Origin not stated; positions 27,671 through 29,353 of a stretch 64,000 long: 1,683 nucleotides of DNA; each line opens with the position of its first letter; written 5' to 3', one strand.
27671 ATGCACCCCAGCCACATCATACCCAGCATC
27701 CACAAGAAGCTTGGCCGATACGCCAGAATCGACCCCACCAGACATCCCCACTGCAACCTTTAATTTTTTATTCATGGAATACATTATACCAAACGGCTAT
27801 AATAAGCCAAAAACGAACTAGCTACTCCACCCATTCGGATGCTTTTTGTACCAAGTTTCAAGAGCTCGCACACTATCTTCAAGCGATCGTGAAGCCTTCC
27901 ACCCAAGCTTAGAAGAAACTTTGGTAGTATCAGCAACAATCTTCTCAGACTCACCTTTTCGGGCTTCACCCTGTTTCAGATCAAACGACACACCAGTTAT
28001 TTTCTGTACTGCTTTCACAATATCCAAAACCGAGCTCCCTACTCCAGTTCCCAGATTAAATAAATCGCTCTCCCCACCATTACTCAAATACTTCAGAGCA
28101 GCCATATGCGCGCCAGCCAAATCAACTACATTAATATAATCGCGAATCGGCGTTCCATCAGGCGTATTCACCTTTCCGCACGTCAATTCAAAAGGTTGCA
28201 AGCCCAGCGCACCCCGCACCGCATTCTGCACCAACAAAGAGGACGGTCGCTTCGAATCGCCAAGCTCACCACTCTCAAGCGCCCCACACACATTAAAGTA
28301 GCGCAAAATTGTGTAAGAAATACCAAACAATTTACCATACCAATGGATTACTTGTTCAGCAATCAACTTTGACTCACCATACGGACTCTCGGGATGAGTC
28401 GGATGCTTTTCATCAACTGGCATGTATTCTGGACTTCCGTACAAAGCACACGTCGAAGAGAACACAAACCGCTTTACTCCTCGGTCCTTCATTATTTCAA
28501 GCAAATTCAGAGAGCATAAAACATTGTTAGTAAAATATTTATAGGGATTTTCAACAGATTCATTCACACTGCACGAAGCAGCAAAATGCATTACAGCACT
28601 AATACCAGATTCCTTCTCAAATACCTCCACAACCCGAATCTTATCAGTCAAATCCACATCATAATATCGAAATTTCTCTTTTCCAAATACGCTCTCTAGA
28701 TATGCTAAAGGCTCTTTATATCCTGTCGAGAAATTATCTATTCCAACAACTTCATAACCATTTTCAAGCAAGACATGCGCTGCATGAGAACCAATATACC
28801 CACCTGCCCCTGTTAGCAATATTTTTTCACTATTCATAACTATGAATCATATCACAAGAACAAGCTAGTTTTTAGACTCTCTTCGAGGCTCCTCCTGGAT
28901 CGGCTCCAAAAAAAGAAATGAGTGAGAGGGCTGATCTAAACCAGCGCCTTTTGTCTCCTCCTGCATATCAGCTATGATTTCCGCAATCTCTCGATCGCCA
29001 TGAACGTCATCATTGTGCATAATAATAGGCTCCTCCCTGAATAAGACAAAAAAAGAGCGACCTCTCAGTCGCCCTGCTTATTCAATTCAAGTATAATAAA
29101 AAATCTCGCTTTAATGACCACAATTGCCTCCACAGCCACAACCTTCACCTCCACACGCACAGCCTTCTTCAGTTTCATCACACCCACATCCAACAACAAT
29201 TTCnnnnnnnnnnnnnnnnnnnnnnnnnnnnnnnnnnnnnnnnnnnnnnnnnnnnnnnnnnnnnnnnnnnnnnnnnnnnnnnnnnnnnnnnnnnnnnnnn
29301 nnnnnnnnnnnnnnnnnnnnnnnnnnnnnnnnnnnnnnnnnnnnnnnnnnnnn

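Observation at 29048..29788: Fe/Mn superoxide dismutase carrying a Cys/Gly-rich metal-binding-like tail, divergent from the giant surface-protein operon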

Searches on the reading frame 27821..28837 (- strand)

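Call 31: search_protein_families(library=pfam, proteins=[window:27821-28837:-], max_evalue=0.001)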
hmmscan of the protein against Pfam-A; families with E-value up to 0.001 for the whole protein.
window:27821-28837:- (339 aa): 9 families
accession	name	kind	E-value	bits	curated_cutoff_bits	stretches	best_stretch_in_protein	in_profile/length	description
PF01370.27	Epimerase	-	1.5e-56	191.9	20.9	1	6-263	1-240/240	NAD dependent epimerase/dehydratase family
PF16363.11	GDP_Man_Dehyd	-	7.6e-56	190.4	27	1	7-324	1-330/332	GDP-mannose 4,6 dehydratase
PF04321.23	RmlD_sub_bind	-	1.2e-12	47.9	27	1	5-169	2-141/287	RmlD substrate binding domain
PF02719.21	Polysacc_synt_2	-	5.7e-12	45.9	20.2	1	6-186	1-174/293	Polysaccharide biosynthesis protein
PF01073.25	3Beta_HSD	-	3.1e-11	43.3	22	1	8-164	2-157/280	3-beta hydroxysteroid dehydrogenase/isomerase family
PF07993.18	NAD_binding_4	-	3.4e-09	36.7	20.1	1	79-203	89-227/258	Male sterility protein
PF13460.12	NAD_binding_10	-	1.5e-06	28.6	27.2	1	10-179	1-142/184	NAD(P)H-binding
PF00106.31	adh_short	-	0.00012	22.1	26.6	1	5-75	2-70/195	short chain dehydrogenase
PF05368.20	NmrA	-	0.00028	21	27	1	3-130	2-108/298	NmrA-like family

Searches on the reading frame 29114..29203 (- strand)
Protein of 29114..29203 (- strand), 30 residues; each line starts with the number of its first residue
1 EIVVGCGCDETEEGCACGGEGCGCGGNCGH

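Call 45: search_solved_structures(query=window:29114-29203:-, max_evalue=10, show_alignments=3)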
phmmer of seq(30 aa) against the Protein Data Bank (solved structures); distinct sequences matched with E-value up to 10: 0.

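Call 46: search_protein_families(library=pfam, proteins=[window:29114-29203:-], max_evalue=10)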
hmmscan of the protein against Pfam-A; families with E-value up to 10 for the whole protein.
seq(30 aa): 0 families

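Call 47: search_protein_families(library=ncbifam, proteins=[window:29114-29203:-], max_evalue=10)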
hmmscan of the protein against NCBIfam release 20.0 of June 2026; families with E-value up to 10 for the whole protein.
seq(30 aa): 0 families
